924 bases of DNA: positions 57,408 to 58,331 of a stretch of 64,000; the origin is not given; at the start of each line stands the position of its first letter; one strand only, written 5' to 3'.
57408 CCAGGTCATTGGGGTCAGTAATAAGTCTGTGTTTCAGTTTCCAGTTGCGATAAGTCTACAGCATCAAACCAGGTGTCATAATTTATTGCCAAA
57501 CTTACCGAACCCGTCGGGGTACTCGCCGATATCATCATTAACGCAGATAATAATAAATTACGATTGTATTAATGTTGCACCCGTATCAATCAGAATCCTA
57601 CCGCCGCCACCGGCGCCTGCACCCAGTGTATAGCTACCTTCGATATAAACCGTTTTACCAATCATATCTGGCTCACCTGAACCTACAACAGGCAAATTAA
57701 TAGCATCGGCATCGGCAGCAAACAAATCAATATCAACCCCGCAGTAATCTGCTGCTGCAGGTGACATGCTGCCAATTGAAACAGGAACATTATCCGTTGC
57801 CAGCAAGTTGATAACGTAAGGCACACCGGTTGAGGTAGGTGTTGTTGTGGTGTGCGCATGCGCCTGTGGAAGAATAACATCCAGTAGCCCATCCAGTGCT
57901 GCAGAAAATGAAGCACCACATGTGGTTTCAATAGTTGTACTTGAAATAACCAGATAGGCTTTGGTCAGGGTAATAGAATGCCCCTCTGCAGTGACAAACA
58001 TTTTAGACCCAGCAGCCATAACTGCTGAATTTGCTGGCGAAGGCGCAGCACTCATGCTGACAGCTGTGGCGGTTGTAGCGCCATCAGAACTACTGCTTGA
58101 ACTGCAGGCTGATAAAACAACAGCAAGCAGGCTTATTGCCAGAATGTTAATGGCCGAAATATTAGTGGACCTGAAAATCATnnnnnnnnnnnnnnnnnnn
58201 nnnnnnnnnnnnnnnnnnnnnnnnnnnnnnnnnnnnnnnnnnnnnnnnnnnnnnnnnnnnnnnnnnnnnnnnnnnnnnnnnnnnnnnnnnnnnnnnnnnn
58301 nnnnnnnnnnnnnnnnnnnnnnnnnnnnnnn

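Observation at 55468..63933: Periplasmic copper island: two MbnH-like di-heme enzymes, an MbnP-like partner, OM beta-barrels, and a shared 31-bp upstream motif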

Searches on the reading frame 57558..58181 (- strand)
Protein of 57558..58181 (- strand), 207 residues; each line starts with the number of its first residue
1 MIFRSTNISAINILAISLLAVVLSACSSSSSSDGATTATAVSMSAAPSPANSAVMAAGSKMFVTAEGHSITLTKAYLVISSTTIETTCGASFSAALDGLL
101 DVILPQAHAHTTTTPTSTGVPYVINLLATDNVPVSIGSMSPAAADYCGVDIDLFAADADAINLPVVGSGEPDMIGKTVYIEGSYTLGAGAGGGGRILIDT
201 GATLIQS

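Call 5: search_protein_families(library=ncbifam, proteins=[window:57558-58181:-], max_evalue=0.01)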
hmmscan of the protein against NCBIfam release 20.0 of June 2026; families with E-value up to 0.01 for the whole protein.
window:57558-58181:- (207 aa): 0 families

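Call 6: search_protein_families(library=pfam, proteins=[window:57558-58181:-], max_evalue=0.01)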
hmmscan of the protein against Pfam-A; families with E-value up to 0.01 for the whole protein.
window:57558-58181:- (207 aa): 0 families

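Call 51: find_homologous_proteins(query=window:57570-58181:-, max_evalue=0.001)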
Query window:57570-58181:- (204 aa): 59 proteins with E <= 0.001 among 2441 candidates.
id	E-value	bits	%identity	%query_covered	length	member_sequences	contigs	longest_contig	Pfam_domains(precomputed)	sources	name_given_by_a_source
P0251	5.1e-118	409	100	100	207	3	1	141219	-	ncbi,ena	-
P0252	8.6e-88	311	77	100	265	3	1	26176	-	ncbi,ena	-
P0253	1.9e-82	294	75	100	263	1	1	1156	-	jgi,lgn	jgi:hypothetical protein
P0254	3.9e-81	289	73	100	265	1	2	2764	-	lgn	-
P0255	4.2e-80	286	75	95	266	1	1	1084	-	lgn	-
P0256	7.1e-80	285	74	100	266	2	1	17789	-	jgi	-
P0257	1.8e-79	284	79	81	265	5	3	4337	-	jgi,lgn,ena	-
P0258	3.6e-79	283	79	74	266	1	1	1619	-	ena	-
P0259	9.1e-79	282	74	95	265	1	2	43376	-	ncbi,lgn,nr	ncbi:MAG: hypothetical protein KJN89_00170 [Gammaproteobacteria bacterium]|nr:hypothetical protein [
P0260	4.0e-77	276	73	95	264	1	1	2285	-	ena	-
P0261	4.9e-77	276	70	100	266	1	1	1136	-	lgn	-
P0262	3.2e-74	267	67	100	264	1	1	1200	-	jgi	jgi:hypothetical protein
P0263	5.1e-72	260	70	95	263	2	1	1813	-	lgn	-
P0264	1.5e-67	245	62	100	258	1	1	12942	-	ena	-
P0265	4.2e-67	244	68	95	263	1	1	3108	-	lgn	-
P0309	9.3e-6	44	39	41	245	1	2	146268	-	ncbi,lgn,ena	-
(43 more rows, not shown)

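Call 60: predict_structure(alignment_id=A2)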
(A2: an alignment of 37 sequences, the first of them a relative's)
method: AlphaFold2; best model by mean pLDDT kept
length: 265 residues; sequences in the alignment: 37
mean_pLDDT: 83.4   pTM: 0.75
mean pLDDT of the five models: 83.4, 81.6, 79.5, 77.9, 76.5
residues with pLDDT >= 90: 154; 70-90: 51; 50-70: 37; < 50: 23
segments of 3 or more residues with pLDDT < 50: 20-31, 90-93, 103-107
pLDDT, mean of each block of 10 residues (from residue 1): 57 57 39 79 96 97 97 94 67 51 49 85 95 91 91 96 94 97 96 89 85 89 97 94 84 95 92
secondary structure, 60 per line:
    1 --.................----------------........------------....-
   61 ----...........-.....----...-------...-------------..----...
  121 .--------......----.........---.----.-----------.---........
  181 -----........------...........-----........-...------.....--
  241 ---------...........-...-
elements in order: H3-19 E36-43 E56-59 E65-75 E77-81 E118-121 E130-135 E140-148 E173-180 E186-193 E200-210 E216-223 H234-238 H250-260 E262-264

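Call 64: fold_search(model_id=the predicted structure, library=pdb)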
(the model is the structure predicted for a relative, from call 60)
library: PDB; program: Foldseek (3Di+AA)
matches with E <= 10: 326; with E <= 0.001: 0
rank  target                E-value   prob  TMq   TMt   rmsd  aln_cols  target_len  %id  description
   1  7l6g_E                3.8e-03  0.92  0.33  0.30   8.1       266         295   11  MbnP from Methylosinus trichosporium (released 2021-05-26)
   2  7l6g_B                4.0e-03  0.90  0.33  0.31   8.8       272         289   11  MbnP from Methylosinus trichosporium (released 2021-05-26)
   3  7l6g_C                5.3e-03  0.91  0.33  0.31   8.7       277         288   11  MbnP from Methylosinus trichosporium (released 2021-05-26)
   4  7l6g_A                9.8e-03  0.85  0.33  0.31   8.7       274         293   12  MbnP from Methylosinus trichosporium (released 2021-05-26)
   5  7l6g_D                2.4e-02  0.60  0.30  0.28  10.7       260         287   10  MbnP from Methylosinus trichosporium (released 2021-05-26)
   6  7l6g_F                3.2e-02  0.72  0.36  0.33   9.1       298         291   11  MbnP from Methylosinus trichosporium (released 2021-05-26)
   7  1e2w_A                7.8e-02  0.06  0.10  0.11  22.3       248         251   10  N168F mutant of cytochrome f from Chlamydomonas reinhardtii (released 2000-08-04)
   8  1e2v_A                1.8e-01  0.07  0.12  0.13  22.4       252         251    9  N153Q mutant of cytochrome f from Chlamydomonas reinhardtii (released 2000-08-04)
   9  2e74_C                2.4e-01  0.04  0.10  0.09  25.2       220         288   10  Crystal Structure of the Cytochrome b6f Complex from M.laminosus (released 2007-06-12)
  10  9ll2_A                4.1e-01  0.08  0.11  0.23  14.4       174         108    6  Crystal structure of the Helicobacter pylori copper resistance determinant CrdA in the apo form (released 2025-11-19)
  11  7btl_G                8.1e-01  0.02  0.10  0.15  19.4       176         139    8  Mevo lectin complex with mannopentose (released 2021-02-03)
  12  9uyh_A                8.6e-01  0.02  0.09  0.09  20.1       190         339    6  Cryo-EM structure of the G protein-coupled receptor 1 (GPR1) bound to chemerin and beta-arrestin 1 (Conformation 1) (released 2025-11-19)
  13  2mcm                  9.1e-01  0.03  0.10  0.18  17.6       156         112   10  MACROMOMYCIN (released 1993-01-15)
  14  7bsm_B                9.6e-01  0.02  0.09  0.15  18.9       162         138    9  Mevo lectin complex with 2alpha-mannobiose (released 2021-02-03)
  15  4lee_A                1.0e+00  0.02  0.11  0.10  21.8       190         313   11  Structure of the Als3 adhesin from Candida albicans, residues 1-313 (mature sequence), triple mutant in the binding ca (released 2014-05-14)
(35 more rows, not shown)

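Call 95: search_protein_representatives(alignment_id=A2)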
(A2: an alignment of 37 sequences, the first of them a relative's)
Query: 37 sequences, 263 profile positions. Proteins with E-value up to 0.001 (for the whole library): 655; up to 1e-10: 360; up to 1e-30: 61. The best 150 are listed.
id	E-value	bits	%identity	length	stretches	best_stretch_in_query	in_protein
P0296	1.6e-111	388.2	-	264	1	1-263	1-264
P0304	1.2e-101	355.8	-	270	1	1-263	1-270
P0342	5.6e-86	304.4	-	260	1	1-263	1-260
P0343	1.0e-74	267.5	-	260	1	5-263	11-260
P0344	2.1e-69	250.1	-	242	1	6-238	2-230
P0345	3.7e-65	236.2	-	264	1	5-238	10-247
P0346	9.4e-62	225.0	-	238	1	37-262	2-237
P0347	1.1e-61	224.8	-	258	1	6-262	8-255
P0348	2.1e-61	223.9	-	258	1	1-261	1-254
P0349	8.2e-60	218.7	-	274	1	8-236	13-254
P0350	1.2e-59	218.2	-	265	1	22-241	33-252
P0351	3.1e-59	216.8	-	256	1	9-260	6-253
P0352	1.4e-58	214.7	-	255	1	1-240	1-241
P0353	8.3e-58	212.1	-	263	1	1-261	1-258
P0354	2.6e-55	203.9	-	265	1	11-261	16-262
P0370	2.5e-40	154.8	-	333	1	21-237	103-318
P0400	1.7e-30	122.6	-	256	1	13-240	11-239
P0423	2.4e-27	112.2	-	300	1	9-233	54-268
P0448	1.9e-24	102.7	-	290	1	49-259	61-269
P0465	1.5e-22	96.6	-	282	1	19-232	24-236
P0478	2.7e-21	92.4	-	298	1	53-232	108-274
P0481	6.2e-21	91.2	-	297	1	48-233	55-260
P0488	2.0e-20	89.5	-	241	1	62-260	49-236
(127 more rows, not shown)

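Call 96: search_protein_families(library=pfam, proteins=[P0252, P0350, P0370, P0400, P0423, P0448, P0465, P0478, P0481, P0488], max_evalue=0.1)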
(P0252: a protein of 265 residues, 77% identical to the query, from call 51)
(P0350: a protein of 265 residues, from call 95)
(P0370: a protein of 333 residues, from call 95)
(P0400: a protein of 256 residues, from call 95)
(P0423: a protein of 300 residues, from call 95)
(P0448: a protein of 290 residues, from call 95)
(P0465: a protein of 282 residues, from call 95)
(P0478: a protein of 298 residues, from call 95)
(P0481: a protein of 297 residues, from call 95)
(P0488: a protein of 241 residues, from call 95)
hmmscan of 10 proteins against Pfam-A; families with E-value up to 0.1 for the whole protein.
P0252 (265 aa): 0 families

P0350 (265 aa): 0 families

P0370 (333 aa): 0 families

P0400 (256 aa): 0 families

P0423 (300 aa): 0 families

P0448 (290 aa): 0 families

P0465 (282 aa): 0 families

P0478 (298 aa): 0 families

P0481 (297 aa): 0 families

P0488 (241 aa): 0 families

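Call 97: search_protein_families(library=ncbifam, proteins=[P0252, P0350, P0370, P0400, P0423, P0448, P0465, P0478, P0481, P0488], max_evalue=0.1)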
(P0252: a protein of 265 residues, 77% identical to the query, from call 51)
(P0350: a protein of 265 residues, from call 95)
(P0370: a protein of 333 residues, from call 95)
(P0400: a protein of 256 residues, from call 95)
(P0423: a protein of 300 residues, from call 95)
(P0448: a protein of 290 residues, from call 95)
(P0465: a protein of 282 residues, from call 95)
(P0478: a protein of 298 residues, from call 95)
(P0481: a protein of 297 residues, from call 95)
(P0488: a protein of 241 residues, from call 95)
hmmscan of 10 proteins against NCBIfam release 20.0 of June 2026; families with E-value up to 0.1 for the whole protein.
P0252 (265 aa): 1 family
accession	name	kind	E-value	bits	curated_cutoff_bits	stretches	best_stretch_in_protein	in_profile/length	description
NF053772.1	BSAP5b_fam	equivalog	0.025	13.9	380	0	110-134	137-160/418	BSAP5b family pore-forming toxin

P0350 (265 aa): 0 families

P0370 (333 aa): 0 families

P0400 (256 aa): 0 families

P0423 (300 aa): 0 families

P0448 (290 aa): 0 families

P0465 (282 aa): 0 families

P0478 (298 aa): 0 families

P0481 (297 aa): 0 families

P0488 (241 aa): 1 family
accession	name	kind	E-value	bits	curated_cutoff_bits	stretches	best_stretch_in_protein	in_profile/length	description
NF011018.0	PRK14446.1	equivalog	0.035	14.1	101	1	57-98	37-78/88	acylphosphatase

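Call 98: find_encoding_contigs(protein=P0400, flank=6000, max_places=2)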
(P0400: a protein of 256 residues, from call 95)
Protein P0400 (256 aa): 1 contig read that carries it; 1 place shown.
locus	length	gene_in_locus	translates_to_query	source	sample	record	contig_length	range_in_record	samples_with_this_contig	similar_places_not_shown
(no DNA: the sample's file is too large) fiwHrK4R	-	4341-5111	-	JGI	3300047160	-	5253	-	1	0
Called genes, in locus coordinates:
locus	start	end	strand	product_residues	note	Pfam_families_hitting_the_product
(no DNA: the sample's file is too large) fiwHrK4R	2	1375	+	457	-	?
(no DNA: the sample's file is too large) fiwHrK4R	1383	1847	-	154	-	PF13115:YtkA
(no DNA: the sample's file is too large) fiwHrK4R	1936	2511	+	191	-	-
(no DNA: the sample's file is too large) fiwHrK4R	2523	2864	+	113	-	-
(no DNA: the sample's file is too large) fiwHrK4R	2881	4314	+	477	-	PF14522:Cytochrome_C7 (faint), PF14537:Cytochrom_c3_2 (faint), PF22113:Mtrc-MtrF_II-IV_dom (faint), PF13435:Cytochrome_C554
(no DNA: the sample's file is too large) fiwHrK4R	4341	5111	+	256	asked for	-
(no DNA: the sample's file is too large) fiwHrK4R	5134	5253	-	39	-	?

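Call 99: find_encoding_contigs(protein=P0309, flank=6000, max_places=2)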
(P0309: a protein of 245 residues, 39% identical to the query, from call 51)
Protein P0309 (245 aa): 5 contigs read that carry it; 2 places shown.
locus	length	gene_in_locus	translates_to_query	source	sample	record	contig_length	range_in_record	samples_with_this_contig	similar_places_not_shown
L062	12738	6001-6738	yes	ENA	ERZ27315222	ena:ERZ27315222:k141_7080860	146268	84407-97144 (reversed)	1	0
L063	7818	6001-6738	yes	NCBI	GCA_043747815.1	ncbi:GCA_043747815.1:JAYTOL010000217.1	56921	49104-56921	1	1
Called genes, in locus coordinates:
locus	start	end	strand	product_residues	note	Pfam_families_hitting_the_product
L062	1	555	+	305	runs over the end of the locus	PF00528:BPD_transp_1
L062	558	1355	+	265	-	PF00528:BPD_transp_1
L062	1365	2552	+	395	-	PF01547:SBP_bac_1, PF13416:SBP_bac_8, PF13531:SBP_bac_11, PF13343:SBP_bac_6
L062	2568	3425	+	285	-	-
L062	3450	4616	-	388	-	PF05448:AXE1, PF22244:GCE_fung, PF01738:DLH (weak), PF00326:Peptidase_S9 (faint)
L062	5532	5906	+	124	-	-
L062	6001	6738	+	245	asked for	-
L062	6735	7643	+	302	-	-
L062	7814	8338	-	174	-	PF03050:DDE_Tnp_IS66, PF13817:DDE_Tnp_IS66_C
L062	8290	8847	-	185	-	PF03050:DDE_Tnp_IS66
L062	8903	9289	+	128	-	-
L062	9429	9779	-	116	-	PF05717:TnpB_IS66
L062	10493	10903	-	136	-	PF12680:SnoaL_2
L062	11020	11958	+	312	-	PF00126:HTH_1, PF03466:LysR_substrate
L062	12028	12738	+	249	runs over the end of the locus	-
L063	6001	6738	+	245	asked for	-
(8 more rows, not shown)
